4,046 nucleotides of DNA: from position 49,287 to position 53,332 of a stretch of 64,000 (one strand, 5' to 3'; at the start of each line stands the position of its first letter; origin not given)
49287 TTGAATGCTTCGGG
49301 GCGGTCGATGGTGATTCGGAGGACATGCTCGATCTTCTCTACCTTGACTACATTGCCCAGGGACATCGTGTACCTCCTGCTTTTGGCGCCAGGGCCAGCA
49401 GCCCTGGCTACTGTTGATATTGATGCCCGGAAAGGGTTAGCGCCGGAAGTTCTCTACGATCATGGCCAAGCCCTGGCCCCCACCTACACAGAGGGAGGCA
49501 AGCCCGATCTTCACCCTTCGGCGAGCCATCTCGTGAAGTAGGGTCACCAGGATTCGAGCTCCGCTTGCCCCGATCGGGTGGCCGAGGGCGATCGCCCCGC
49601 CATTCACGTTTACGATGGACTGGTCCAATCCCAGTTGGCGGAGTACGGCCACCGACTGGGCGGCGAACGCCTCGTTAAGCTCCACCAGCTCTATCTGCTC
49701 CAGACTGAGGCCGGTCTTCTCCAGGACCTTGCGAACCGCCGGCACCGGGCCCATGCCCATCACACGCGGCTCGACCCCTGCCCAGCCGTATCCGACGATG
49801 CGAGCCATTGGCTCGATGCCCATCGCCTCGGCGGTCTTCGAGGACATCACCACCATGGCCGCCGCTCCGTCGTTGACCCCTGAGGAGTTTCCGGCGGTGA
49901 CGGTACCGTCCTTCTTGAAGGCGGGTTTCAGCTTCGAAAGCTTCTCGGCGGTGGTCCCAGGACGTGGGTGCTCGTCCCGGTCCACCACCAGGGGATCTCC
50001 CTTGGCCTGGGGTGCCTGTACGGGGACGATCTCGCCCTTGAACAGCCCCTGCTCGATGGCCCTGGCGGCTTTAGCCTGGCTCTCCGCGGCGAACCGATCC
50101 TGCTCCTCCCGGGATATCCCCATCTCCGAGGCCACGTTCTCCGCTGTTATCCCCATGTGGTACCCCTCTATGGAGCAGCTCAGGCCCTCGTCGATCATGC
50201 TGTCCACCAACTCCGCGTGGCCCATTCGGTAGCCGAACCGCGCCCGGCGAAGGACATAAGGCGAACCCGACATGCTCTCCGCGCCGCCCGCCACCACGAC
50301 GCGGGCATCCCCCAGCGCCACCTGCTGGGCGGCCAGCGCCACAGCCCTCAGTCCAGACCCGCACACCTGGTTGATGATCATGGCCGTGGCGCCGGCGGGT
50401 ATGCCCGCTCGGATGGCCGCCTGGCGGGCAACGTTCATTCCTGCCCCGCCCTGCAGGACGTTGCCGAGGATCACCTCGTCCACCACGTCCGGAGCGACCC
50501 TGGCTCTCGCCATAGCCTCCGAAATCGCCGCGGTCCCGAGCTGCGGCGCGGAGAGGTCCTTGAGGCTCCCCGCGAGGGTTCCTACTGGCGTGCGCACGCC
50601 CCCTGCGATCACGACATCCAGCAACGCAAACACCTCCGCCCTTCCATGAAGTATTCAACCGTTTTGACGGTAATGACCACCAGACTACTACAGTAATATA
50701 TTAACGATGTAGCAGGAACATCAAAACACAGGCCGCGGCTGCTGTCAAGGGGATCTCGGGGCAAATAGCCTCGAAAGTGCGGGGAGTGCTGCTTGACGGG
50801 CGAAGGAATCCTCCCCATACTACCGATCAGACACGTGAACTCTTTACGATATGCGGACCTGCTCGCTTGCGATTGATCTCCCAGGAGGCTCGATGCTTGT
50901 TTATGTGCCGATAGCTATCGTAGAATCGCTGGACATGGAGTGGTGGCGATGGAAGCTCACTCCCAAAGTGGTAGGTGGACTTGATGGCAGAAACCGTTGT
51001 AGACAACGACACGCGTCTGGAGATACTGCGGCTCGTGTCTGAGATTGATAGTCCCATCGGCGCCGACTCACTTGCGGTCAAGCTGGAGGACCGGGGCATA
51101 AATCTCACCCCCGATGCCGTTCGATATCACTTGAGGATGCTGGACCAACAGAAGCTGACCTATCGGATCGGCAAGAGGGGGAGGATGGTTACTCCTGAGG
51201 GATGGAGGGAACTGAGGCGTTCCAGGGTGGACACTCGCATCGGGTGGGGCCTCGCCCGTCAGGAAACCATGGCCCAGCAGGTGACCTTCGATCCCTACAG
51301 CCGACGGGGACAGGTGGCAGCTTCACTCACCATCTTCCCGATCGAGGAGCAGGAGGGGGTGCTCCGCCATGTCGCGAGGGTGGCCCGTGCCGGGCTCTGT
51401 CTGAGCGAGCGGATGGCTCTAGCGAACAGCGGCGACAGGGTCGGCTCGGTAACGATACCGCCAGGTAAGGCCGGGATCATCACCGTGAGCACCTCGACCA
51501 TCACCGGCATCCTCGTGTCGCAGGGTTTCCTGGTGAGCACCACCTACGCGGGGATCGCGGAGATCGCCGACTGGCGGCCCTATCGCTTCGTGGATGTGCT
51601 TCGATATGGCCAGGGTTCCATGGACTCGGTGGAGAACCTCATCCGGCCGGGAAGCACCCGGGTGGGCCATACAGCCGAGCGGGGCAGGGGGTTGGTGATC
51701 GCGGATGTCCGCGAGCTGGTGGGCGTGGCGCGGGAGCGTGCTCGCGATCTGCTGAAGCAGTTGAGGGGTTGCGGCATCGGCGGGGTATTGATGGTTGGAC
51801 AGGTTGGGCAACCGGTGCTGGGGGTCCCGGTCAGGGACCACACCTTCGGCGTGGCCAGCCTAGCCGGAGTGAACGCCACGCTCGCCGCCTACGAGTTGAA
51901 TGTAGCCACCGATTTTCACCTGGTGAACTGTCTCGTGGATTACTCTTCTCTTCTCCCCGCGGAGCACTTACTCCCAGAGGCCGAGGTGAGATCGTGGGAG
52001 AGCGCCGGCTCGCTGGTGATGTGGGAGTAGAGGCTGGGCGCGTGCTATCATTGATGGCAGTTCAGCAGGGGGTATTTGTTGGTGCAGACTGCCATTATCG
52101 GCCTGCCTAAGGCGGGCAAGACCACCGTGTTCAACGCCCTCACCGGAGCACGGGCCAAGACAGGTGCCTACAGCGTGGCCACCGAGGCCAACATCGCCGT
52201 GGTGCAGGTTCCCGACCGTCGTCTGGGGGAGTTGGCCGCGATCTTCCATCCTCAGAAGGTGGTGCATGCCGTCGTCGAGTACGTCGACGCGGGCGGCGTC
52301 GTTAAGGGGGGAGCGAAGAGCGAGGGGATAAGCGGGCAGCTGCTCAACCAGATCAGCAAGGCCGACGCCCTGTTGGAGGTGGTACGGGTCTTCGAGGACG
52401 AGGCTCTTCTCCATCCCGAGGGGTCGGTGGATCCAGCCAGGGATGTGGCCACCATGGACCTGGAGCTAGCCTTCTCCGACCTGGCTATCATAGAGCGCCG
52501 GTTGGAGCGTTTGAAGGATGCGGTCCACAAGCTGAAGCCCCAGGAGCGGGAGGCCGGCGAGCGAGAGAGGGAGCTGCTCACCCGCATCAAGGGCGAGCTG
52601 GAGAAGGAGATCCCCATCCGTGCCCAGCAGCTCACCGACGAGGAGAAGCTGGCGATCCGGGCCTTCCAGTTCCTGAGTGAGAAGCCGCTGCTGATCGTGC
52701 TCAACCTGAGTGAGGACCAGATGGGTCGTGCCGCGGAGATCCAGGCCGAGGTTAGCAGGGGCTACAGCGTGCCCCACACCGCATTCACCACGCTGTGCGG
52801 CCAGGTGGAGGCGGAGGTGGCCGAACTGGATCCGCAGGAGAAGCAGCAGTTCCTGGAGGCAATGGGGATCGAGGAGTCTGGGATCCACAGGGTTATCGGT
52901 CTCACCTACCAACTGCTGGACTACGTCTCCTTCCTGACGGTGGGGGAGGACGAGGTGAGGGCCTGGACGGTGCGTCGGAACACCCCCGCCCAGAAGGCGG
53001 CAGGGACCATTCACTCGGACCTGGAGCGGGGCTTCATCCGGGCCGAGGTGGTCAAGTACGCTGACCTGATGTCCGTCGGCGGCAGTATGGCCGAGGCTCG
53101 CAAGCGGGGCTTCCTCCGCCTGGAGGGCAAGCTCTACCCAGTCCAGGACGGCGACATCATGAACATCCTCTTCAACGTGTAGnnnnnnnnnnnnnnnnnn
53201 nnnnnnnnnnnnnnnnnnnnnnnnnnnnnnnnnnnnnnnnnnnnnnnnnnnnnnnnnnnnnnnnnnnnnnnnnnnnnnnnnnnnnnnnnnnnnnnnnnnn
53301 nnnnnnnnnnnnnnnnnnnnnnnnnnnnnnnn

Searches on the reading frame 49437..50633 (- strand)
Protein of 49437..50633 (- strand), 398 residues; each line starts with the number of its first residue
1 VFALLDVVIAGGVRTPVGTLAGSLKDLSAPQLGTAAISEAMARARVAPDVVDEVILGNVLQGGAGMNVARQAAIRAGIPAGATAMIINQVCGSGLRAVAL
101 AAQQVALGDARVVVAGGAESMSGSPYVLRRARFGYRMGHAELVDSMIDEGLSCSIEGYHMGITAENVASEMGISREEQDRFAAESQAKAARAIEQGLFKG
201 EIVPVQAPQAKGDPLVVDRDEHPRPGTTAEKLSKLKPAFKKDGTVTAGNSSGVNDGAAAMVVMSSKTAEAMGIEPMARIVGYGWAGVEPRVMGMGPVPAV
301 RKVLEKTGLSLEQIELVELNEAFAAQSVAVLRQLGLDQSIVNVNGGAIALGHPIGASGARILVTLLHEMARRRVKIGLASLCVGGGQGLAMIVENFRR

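Call 48: search_protein_families(library=pfam, proteins=[window:49437-50633:-], max_evalue=0.00001)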
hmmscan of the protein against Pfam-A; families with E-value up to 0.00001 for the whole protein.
window:49437-50633:- (398 aa): 2 families
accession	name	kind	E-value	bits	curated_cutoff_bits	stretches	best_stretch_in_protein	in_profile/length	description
PF00108.29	Thiolase_N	-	2.5e-100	335.6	26.4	1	7-265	1-259/260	Thiolase, N-terminal domain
PF02803.24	Thiolase_C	-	3.9e-50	169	27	1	274-394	2-122/123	Thiolase, C-terminal domain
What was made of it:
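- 45499..50633 (-): Context: the paralogous cassette thiolase-ECH1-Hbd-ECH2-CoA-transferase, in host-like composition. Pfam assignments in call 48.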

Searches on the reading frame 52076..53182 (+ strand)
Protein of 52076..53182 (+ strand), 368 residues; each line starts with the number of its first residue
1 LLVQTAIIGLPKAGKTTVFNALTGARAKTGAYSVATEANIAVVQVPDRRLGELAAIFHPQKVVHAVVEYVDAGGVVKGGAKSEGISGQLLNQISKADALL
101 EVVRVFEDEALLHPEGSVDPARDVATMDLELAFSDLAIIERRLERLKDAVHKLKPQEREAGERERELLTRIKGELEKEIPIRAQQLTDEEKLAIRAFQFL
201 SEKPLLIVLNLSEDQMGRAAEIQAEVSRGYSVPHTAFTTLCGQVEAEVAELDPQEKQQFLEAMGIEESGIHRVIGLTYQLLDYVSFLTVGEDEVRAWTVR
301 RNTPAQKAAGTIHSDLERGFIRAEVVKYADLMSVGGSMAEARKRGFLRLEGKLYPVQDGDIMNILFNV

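Call 48: search_protein_families(library=pfam, proteins=[window:52076-53182:+], max_evalue=0.00001)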
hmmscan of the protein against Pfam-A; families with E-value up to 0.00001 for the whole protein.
window:52076-53182:+ (368 aa): 3 families
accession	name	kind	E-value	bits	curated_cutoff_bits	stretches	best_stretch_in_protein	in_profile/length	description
PF06071.19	YchF-GTPase_C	-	8.3e-33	112.8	27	1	285-367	3-84/84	Protein of unknown function (DUF933)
PF01926.29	MMR_HSR1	-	8.2e-11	42.5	21.9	1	5-106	2-85/113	50S ribosome-binding GTPase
PF02421.24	FeoB_N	-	6.8e-06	26.1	27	0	4-36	2-34/156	Ferrous iron transport protein B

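Call 53: find_homologous_proteins(query=window:52076-53182:+, max_evalue=1e-50)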
Query window:52076-53182:+ (368 aa): 7720 proteins with E <= 1e-50 among 8000 candidates; the best 120 are listed.
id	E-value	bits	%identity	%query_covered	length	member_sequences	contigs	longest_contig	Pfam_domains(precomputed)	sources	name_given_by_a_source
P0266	9.7e-232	786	100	100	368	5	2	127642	PF01926.30,PF02421.25,PF06071.20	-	-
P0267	7.2e-206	701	89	100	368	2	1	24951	PF01926.30,PF02421.25,PF06071.20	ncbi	ncbi:MAG: redox-regulated ATPase YchF [Chloroflexota bacterium]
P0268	3.7e-198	676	85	99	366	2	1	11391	PF01926.30,PF02421.25,PF06071.20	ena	-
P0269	6.6e-188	642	80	99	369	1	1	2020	PF01926.30,PF02421.25,PF06071.20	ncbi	-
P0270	9.1e-187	638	80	99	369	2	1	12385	PF01926.30,PF02421.25,PF06071.20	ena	-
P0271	2.8e-186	637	81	99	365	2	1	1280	PF01926.30,PF02421.25,PF06071.20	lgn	-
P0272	1.4e-184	631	80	99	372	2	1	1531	PF01926.30,PF02421.25,PF06071.20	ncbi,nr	ncbi:MAG TPA: redox-regulated ATPase YchF [Chloroflexota bacterium]|nr:redox-regulated ATPase YchF [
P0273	1.9e-183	627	80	99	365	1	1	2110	PF01926.30,PF02421.25,PF06071.20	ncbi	-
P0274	2.8e-183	627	79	99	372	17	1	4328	PF01926.30,PF02421.25,PF06071.20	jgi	-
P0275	6.2e-183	626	79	99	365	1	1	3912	PF01926.30,PF02421.25,PF06071.20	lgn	-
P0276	1.0e-182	625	80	99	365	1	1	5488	PF01926.30,PF06071.20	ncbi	-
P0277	5.5e-182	623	80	99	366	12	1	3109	PF01926.30,PF02421.25,PF06071.20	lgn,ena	-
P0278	1.9e-181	621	80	99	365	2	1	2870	PF01926.30,PF02421.25,PF06071.20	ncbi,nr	ncbi:MAG: redox-regulated ATPase YchF [Actinobacteria bacterium]|nr:redox-regulated ATPase YchF [Act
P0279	2.4e-181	620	79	99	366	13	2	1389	PF01926.30,PF02421.25,PF06071.20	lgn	-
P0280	3.6e-181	620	78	99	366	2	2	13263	PF01926.30,PF02421.25,PF06071.20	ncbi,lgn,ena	-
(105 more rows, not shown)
